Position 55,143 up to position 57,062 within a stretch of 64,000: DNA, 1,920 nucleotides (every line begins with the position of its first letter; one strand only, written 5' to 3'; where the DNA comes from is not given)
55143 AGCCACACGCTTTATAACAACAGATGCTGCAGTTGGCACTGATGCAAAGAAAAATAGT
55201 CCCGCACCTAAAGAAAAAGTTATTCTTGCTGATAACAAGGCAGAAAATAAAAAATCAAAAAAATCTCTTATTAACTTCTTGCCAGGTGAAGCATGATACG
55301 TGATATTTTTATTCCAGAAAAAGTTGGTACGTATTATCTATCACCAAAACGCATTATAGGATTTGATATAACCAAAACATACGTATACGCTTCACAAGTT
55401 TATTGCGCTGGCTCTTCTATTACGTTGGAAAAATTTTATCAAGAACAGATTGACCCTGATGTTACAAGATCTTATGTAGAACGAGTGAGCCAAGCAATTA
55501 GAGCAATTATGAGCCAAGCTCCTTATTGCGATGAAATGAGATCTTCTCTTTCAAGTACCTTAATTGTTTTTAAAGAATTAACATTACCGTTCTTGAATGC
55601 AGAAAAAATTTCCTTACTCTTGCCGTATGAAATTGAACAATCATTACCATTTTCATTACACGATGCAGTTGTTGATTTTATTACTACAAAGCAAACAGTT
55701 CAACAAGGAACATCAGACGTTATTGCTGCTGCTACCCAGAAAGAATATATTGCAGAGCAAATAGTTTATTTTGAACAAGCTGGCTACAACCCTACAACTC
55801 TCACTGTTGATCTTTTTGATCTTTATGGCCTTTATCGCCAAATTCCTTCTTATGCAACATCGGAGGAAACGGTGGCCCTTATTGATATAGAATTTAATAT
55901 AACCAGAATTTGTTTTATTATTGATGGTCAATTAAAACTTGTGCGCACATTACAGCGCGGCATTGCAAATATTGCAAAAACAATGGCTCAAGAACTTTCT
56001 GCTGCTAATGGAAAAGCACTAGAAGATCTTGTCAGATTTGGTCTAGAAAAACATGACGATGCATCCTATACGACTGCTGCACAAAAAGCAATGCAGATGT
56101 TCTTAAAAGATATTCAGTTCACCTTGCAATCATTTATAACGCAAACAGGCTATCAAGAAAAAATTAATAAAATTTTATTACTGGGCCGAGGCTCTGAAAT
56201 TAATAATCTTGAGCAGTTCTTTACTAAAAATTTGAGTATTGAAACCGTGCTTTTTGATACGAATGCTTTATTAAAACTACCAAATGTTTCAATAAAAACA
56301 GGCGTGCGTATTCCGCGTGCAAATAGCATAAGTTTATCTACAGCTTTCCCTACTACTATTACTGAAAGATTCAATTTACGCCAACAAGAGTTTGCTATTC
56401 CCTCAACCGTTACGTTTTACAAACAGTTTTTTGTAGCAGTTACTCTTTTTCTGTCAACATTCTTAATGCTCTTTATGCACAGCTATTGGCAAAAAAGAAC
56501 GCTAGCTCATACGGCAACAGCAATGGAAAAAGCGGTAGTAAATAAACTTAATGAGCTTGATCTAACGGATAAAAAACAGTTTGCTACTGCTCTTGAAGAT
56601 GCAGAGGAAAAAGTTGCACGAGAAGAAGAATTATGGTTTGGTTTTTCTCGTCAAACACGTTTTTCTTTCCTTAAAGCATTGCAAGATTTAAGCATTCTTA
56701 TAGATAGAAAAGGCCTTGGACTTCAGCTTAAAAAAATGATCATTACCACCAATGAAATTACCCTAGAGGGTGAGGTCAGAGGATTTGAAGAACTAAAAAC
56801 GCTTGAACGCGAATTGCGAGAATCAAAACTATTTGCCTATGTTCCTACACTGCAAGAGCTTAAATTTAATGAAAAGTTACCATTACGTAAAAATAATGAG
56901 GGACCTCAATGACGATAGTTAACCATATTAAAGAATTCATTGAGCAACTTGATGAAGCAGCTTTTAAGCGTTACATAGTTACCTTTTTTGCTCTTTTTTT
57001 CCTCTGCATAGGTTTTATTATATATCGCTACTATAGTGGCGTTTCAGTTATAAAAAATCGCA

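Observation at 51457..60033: Five-gene translationally coupled operon with two paralogous secretins flanking PilM-N/GspL-like and PilO/GspM-like genes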

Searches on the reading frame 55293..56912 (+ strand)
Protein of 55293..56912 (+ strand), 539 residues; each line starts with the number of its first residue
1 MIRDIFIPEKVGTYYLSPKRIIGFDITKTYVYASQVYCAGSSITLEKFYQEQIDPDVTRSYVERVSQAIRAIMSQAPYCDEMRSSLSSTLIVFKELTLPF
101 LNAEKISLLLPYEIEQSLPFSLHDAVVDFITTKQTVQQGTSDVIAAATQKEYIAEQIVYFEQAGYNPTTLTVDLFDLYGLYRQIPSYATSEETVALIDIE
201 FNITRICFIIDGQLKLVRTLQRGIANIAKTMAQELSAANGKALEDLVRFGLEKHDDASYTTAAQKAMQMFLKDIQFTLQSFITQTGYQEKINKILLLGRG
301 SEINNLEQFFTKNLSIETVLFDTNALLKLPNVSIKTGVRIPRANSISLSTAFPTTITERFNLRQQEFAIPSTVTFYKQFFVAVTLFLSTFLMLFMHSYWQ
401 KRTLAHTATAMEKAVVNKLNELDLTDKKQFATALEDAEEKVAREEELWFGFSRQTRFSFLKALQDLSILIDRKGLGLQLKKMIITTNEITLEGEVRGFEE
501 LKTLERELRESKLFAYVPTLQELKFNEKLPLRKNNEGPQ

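Call 3: search_protein_families(library=pfam, proteins=[window:55293-56912:+], max_evalue=0.1)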
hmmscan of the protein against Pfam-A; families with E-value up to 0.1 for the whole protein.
window:55293-56912:+ (539 aa): 4 families
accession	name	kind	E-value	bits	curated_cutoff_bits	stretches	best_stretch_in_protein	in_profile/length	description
PF11104.14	PilM_2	-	1.1e-22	80.8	27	1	23-329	1-313/340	Type IV pilus assembly protein PilM;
PF05137.18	PilN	-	0.012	16.1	22.8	1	476-524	13-60/78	Fimbrial assembly protein (PilN)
PF23189.1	UPF0261_C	-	0.039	13.6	27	1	205-292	114-202/218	Uncharacterised protein family (UPF0261) C-terminal domain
PF05134.19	T2SSL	-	0.048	13.5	25.5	0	80-175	47-136/231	Type II secretion system (T2SS), protein L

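Call 4: search_protein_families(library=ncbifam, proteins=[window:55293-56912:+], max_evalue=0.1)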
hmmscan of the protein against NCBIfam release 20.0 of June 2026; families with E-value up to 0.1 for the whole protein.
window:55293-56912:+ (539 aa): 4 families
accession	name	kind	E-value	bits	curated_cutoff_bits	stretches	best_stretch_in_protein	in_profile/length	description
TIGR01175.1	pilM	subfamily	1.9e-27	96.2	133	1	21-330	5-322/348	type IV pilus assembly protein PilM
NF045709.1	Amuc_1101_fam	equivalog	4.6e-16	58.8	650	1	41-339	28-328/608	Amuc_1101 family PilM-like pilus complex protein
NF006626.0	PRK09195.1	subfamily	0.031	13.4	384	0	215-273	217-273/284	tagatose-bisphosphate aldolase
NF002674.0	PRK02399.1-2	subfamily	0.05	12.3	335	1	197-292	291-385/410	hypothetical protein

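Call 7: find_homologous_proteins(query=window:55293-56912:+)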
Query window:55293-56912:+ (539 aa): 127 proteins with E <= 0.001 among 8000 candidates; the best 120 are listed.
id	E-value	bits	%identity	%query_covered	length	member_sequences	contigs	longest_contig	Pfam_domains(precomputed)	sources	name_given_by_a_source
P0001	0.0e+0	1167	100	100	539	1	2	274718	PF11104.15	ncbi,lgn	ncbi:MAG: pilus assembly protein PilM [Candidatus Babeliales bacterium]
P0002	2.9e-255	866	72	100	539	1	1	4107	PF11104.15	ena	-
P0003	1.1e-233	794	67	100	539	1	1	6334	PF11104.15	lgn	-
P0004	2.0e-226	771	67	100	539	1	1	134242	PF11104.15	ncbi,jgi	jgi:type IV pilus assembly protein PilM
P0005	5.9e-211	720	62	100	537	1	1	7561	PF11104.15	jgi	jgi:type IV pilus assembly protein PilM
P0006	6.8e-211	719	61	99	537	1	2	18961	PF11104.15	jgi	jgi:type IV pilus assembly protein PilM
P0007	5.0e-209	713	60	99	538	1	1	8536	PF11104.15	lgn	-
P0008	3.9e-208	710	59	99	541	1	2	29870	PF11104.15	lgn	-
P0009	1.1e-197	676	57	100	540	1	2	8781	PF11104.15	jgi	jgi:type IV pilus assembly protein PilM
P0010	2.0e-196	672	58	100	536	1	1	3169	PF05134.20,PF11104.15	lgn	-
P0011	1.8e-195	668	57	99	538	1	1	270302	PF11104.15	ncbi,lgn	ncbi:MAG: pilus assembly protein PilM [Candidatus Babeliales bacterium]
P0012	2.9e-184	632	54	99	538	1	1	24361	PF11104.15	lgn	-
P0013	4.9e-182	624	54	99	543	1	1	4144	PF11104.15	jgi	jgi:type IV pilus assembly protein PilM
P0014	7.5e-174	597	52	99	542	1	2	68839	PF14450.13,PF11104.15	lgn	-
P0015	3.7e-166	572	51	99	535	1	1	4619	PF11104.15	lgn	-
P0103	3.5e-86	308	34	96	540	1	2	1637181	PF11104.15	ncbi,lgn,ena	-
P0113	2.5e-70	256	32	100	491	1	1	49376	PF11104.15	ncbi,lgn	-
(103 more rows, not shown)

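Call 8: find_encoding_contigs(protein=window:55293-56912:+, flank=10000, max_places=6)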
Protein window:55293-56912:+ (539 aa): 2 contigs read that carry it; 1 place shown.
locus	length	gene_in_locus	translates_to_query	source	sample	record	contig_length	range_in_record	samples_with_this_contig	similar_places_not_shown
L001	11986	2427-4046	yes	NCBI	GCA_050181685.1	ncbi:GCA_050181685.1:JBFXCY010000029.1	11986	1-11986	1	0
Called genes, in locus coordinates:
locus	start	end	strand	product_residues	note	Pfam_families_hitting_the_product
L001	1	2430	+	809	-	PF03958:Secretin_N, PF00263:Secretin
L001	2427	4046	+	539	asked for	PF11104:PilM_2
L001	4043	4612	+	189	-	-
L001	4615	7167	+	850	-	PF03958:Secretin_N, PF00263:Secretin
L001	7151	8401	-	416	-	PF03952:Enolase_N, PF00113:Enolase_C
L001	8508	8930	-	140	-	PF00293:NUDIX, PF14815:NUDIX_4 (weak)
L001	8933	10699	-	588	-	PF01336:tRNA_anti-codon, PF00152:tRNA-synt_2, PF02938:GAD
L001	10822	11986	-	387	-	?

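Call 15: find_related_loci(query=A2, collection=genome_contigs, flank=8000)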
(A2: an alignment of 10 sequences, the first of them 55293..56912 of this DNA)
Query A2 (539 aa) in genome_contigs; peptide patterns used: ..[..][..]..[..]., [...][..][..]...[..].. (x = any residue, [..] = any of these).
67 stretches matched a pattern; 9 encode a relative of the query (tblastn E <= 1e-3); 9 distinct loci.
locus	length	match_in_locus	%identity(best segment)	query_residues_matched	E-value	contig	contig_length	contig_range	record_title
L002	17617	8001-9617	67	1-539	0e+0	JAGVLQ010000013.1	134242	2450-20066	MAG: Candidatus Babeliales bacterium isolate SW_22 c_000000016672, whole genome shotgun sequence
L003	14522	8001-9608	52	1-536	3e-180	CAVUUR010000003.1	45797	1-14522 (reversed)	MAG: uncultured bacterium isolate MFD01188.bin.2.122 genome assembly, contig: contig_136073, whole genome shotgun sequen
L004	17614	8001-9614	49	1-536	2e-166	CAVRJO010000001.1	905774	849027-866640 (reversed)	MAG: Candidatus Babeliales bacterium isolate MFD05580.bin.1.59 genome assembly, contig: contig_44239, whole genome shotg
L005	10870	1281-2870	47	4-535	1e-157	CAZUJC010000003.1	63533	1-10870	MAG TPA_asm: uncultured Pseudomonadota bacterium isolate SRP150892_co2_472 genome assembly, contig: NODE_464_length_6353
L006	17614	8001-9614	48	1-535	1e-153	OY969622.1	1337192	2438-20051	MAG: Candidatus Babeliales bacterium isolate MFD04434.bin.c.2 genome assembly, chromosome: 1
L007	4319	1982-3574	44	4-535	7e-146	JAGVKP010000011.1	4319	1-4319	MAG: Candidatus Babeliales bacterium isolate SW_41 c_000000038827, whole genome shotgun sequence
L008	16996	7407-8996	48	4-535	1e-166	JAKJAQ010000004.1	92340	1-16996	MAG: Candidatus Dependentiae bacterium isolate UR.bin19 NODE_4_length_92340_cov_3.418987, whole genome shotgun sequence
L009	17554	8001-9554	35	1-523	1e-91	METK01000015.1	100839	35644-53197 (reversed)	MAG: candidate division TM6 bacterium RIFCSPHIGHO2_12_FULL_36_22 rifcsphigho2_12_scaffold_406, whole genome shotgun sequ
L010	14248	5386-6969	39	1-536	2e-108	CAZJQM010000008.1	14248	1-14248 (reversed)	MAG TPA_asm: uncultured Pseudomonadota bacterium isolate SRP200132_co2_204 genome assembly, contig: NODE_3580_length_142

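Call 38: find_encoding_contigs(protein=P0113, flank=10000, max_places=2)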
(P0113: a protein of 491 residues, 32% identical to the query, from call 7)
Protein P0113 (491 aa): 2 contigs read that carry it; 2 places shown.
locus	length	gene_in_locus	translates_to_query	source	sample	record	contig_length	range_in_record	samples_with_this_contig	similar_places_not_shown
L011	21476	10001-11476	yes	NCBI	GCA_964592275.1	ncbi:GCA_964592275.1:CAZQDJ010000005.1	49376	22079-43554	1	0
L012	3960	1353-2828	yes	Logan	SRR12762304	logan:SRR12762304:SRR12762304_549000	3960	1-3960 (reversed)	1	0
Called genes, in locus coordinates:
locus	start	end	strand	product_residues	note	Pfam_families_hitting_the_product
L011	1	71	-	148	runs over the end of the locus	PF08334:T2SSG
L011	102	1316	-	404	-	PF28597:T2SSF_N, PF00482:T2SSF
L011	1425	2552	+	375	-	-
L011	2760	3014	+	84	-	-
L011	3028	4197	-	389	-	PF13173:AAA_14, PF13635:DUF4143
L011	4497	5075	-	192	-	PF22769:DCD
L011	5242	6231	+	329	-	PF00493:MCM (weak), PF20030:bpMoxR, PF07726:AAA_3, PF07728:AAA_5, PF17863:AAA_lid_2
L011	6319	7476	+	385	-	PF11356:T2SSC (weak)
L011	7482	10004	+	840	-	PF21305:type_II_gspD_N0 (faint), PF03958:Secretin_N (weak), PF00263:Secretin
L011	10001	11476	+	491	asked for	PF11104:PilM_2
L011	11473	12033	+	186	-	-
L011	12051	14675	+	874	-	PF03958:Secretin_N, PF00263:Secretin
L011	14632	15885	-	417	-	PF03952:Enolase_N, PF00113:Enolase_C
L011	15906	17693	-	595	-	PF01336:tRNA_anti-codon, PF00152:tRNA-synt_2, PF01409:tRNA-synt_2d (faint), PF02938:GAD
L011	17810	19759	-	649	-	-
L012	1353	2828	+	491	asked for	PF11104:PilM_2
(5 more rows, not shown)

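Call 39: find_encoding_contigs(protein=P0103, flank=10000, max_places=2)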
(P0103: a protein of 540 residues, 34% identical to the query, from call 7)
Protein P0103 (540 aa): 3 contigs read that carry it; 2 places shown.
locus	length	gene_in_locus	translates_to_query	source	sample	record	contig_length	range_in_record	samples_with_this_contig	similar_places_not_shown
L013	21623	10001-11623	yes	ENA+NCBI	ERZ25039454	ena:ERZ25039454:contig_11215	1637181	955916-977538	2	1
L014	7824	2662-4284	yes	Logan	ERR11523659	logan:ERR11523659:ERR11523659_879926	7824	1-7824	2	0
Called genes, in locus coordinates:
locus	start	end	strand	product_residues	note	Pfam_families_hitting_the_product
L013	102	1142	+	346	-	-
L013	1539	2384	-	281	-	PF12697:Abhydrolase_6 (weak), PF12146:Hydrolase_4 (faint), PF00326:Peptidase_S9 (weak)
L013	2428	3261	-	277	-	-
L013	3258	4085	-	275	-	-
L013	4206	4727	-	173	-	PF22769:DCD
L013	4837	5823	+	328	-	PF00493:MCM (weak), PF20030:bpMoxR, PF05496:RuvB_N (faint), PF00004:AAA (weak), PF07726:AAA_3, PF07728:AAA_5, PF17863:AAA_lid_2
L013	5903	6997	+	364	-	PF11356:T2SSC, PF17820:PDZ_6 (weak)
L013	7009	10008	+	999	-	PF21305:type_II_gspD_N0 (weak), PF03958:Secretin_N, PF00263:Secretin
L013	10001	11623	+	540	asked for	PF11104:PilM_2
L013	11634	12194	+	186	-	-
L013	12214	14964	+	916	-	PF21305:type_II_gspD_N0 (weak), PF03958:Secretin_N (weak), PF00263:Secretin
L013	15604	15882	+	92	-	-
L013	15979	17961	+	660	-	PF03030:H_PPase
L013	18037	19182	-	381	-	-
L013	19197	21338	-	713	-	PF00535:Glycos_transf_2 (weak)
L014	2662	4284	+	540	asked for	PF11104:PilM_2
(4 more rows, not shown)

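Call 48: search_solved_structures(query=A6, max_evalue=1)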
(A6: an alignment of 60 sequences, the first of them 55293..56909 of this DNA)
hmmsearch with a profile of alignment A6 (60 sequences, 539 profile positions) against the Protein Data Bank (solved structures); distinct sequences matched with E-value up to 1: 10.
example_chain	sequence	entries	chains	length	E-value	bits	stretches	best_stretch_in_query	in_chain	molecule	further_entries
3jc8_Ma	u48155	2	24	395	8.4e-28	100.6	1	19-331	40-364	Type IV pilus biogenesis protein PilM | PilM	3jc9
5eou_A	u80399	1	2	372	8.7e-20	74.1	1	19-321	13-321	Type 4 fimbrial biogenesis protein PilM,Type 4 fimbrial biogenesis protein PilN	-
5eox_A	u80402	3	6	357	9.2e-20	74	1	19-320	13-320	Type 4 fimbrial biogenesis protein PilM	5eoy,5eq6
2ych_A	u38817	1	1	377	2.3e-17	66.2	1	66-353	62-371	COMPETENCE PROTEIN PILM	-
3wt0_A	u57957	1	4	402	0.048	15.6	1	145-277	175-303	Cell division protein FtsA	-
3wqt_A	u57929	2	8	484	0.065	15.1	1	145-277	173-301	Cell division protein FtsA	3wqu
7e1c_A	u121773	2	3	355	0.1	14.5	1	205-321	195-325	Cell shape-determining protein MreB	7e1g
5ljw_A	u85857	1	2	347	0.11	14.4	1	262-314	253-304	Actin-like ATPase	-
5jyg_A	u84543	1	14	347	0.15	13.9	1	262-314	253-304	Actin-like ATPase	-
5ljv_A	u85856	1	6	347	0.15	13.9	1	262-314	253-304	Actin-like ATPase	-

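Call 54: predict_structure(alignment_id=A6)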
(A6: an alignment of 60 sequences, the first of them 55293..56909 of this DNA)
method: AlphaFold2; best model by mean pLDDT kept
length: 539 residues; sequences in the alignment: 60
mean_pLDDT: 88.7   pTM: 0.72
mean pLDDT of the five models: 88.7, 88.4, 88.1, 88.0, 87.7
residues with pLDDT >= 90: 350; 70-90: 159; 50-70: 19; < 50: 11
segments of 3 or more residues with pLDDT < 50: 451-454, 535-539
pLDDT, mean of each block of 10 residues (from residue 1): 75 91 94 96 96 93 96 94 95 95 93 93 95 94 96 96 95 95 91 94 94 94 93 93 92 90 94 95 87 93 93 95 93 90 93 92 90 86 94 96 93 88 84 85 70 52 72 79 75 83 82 78 82 50
secondary structure, 60 per line:
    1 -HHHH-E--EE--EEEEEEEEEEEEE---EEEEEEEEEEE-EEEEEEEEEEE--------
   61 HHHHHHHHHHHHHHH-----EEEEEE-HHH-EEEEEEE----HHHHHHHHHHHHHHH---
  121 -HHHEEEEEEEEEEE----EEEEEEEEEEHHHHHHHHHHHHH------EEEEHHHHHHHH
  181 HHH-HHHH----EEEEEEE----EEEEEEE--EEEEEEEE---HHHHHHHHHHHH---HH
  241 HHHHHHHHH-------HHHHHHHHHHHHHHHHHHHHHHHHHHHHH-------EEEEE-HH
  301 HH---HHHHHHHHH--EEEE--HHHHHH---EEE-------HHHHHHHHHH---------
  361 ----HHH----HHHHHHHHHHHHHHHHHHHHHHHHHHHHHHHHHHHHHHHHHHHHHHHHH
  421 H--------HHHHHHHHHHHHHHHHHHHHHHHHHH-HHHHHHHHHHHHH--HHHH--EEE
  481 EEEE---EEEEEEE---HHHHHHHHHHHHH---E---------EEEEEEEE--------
elements in order: H2-5 E14-26 E30-40 E42-52 H61-75 E81-86 E92-98 H103-117 E125-135 E140-149 H150-162 E169-172 H173-183 H185-188 E193-199 E204-210 E213-220 H224-235 H239-249 H257-285 E293-297 H299-302 H306-314 E317-320 H323-328 E332-334 H342-351 H372-421 H430-455 H457-469 H472-475 E478-484 E488-494 H498-510 E524-531

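Call 58: fold_search(model_id=the predicted structure, library=pdb)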
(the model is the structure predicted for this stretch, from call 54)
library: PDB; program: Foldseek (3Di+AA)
matches with E <= 10: 1556; with E <= 0.001: 753
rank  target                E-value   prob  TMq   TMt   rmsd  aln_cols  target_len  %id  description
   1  5eou_B                1.1e-25  1.00  0.53  0.78   4.3       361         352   18  Pseudomonas aeruginosa PilM:PilN1-12 bound to ATP (released 2016-04-27)
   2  5eox_B                9.4e-25  1.00  0.48  0.68   5.7       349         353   18  Pseudomonas aeruginosa PilM bound to ADP (released 2016-04-27)
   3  5eoy_B                1.5e-24  1.00  0.49  0.71   5.6       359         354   18  Pseudomonas aeruginosa SeMet-PilM bound to ADP (released 2016-04-27)
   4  5eq6_B                1.9e-24  1.00  0.46  0.66   6.0       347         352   18  Pseudomonas aeruginosa PilM bound to AMP-PNP (released 2016-04-27)
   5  5eoy_A                2.6e-24  1.00  0.48  0.69   5.8       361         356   18  Pseudomonas aeruginosa SeMet-PilM bound to ADP (released 2016-04-27)
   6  5eox_A                4.7e-24  1.00  0.47  0.68   5.8       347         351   18  Pseudomonas aeruginosa PilM bound to ADP (released 2016-04-27)
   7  5eq6_A                1.4e-23  1.00  0.47  0.67   5.8       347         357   18  Pseudomonas aeruginosa PilM bound to AMP-PNP (released 2016-04-27)
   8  5eou_A                2.1e-22  1.00  0.50  0.77   4.4       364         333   17  Pseudomonas aeruginosa PilM:PilN1-12 bound to ATP (released 2016-04-27)
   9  3jc8_Ma               4.2e-20  1.00  0.53  0.77   3.7       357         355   16  Architectural model of the type IVa pilus machine in a piliated state (released 2016-03-16)
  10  2ych_A                5.6e-20  1.00  0.52  0.81   3.2       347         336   17  PilM-PilN type IV pilus biogenesis complex (released 2011-05-11)
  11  3wt0_C                9.8e-17  1.00  0.46  0.64   5.5       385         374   15  Crystal Structure Analysis of Cell Division Protein (released 2015-04-29)
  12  3wt0_A                1.9e-16  1.00  0.47  0.64   5.4       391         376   14  Crystal Structure Analysis of Cell Division Protein (released 2015-04-29)
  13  3wt0_D                2.8e-16  1.00  0.46  0.64   5.5       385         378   14  Crystal Structure Analysis of Cell Division Protein (released 2015-04-29)
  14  3wqt_C                5.2e-16  1.00  0.44  0.62   6.3       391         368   14  Staphylococcus aureus FtsA complexed with AMPPNP (released 2014-10-08)
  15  3wqt_A                8.2e-16  1.00  0.46  0.65   5.8       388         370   14  Staphylococcus aureus FtsA complexed with AMPPNP (released 2014-10-08)
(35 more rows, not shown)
